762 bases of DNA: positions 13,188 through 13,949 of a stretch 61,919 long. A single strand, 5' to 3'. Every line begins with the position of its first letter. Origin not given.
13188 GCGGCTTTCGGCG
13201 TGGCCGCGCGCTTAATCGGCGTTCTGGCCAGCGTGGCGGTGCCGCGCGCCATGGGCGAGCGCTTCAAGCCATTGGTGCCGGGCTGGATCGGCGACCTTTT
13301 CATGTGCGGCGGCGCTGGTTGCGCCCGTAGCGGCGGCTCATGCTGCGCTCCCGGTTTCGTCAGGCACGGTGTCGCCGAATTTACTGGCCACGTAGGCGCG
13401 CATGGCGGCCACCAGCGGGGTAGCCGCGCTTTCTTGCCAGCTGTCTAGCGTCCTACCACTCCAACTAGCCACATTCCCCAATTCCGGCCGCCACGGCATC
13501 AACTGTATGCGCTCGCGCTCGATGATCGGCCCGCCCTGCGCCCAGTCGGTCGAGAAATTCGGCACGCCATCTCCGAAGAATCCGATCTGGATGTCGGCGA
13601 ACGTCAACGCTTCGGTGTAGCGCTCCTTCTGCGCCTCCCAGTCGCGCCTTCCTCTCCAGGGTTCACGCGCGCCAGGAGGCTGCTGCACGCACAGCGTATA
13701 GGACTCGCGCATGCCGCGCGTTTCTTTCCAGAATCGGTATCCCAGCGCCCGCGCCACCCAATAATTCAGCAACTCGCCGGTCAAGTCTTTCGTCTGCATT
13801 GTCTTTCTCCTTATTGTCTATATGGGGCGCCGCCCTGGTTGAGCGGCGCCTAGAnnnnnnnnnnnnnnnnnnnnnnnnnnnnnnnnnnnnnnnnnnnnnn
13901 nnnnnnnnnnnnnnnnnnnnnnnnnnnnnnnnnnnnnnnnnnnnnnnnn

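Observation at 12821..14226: Uncleavable LexA-DNA-binding-domain protein encoded beside a Ref-type nuclease: possible SOS-decoupling module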

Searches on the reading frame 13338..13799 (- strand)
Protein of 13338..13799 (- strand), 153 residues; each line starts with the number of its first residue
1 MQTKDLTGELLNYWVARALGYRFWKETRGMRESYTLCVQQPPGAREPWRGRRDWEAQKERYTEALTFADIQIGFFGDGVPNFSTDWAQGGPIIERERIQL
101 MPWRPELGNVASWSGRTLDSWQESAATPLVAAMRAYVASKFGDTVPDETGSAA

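Call 3: search_protein_families(library=pfam, proteins=[window:13338-13799:-], max_evalue=0.01)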
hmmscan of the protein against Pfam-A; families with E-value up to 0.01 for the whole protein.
window:13338-13799:- (153 aa): 1 family
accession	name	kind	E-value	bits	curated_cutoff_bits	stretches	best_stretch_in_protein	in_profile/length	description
PF10765.14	Phage_P22_NinX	-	1.4e-20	74.1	22.6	1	4-140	3-114/114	Bacteriophage P22, NinX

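Call 4: search_protein_families(library=phrogs, proteins=[window:13338-13799:-], max_evalue=0.001)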
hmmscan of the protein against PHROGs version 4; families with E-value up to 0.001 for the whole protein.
window:13338-13799:- (153 aa): 2 families
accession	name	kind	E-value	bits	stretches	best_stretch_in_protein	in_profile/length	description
phrog_4389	-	unknown function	2.8e-24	86.9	1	1-148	6-130/135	-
phrog_444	-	unknown function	0.00022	22.4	1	63-136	37-112/121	-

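Call 97: search_protein_families(library=padloc, proteins=[window:13338-13799:-], max_evalue=0.01)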
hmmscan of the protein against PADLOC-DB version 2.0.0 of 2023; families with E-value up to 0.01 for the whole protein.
window:13338-13799:- (153 aa): 0 families

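Call 98: search_protein_families(library=ncbifam, proteins=[window:13338-13799:-], max_evalue=0.01)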
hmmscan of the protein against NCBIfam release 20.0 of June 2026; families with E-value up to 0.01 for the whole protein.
window:13338-13799:- (153 aa): 0 families
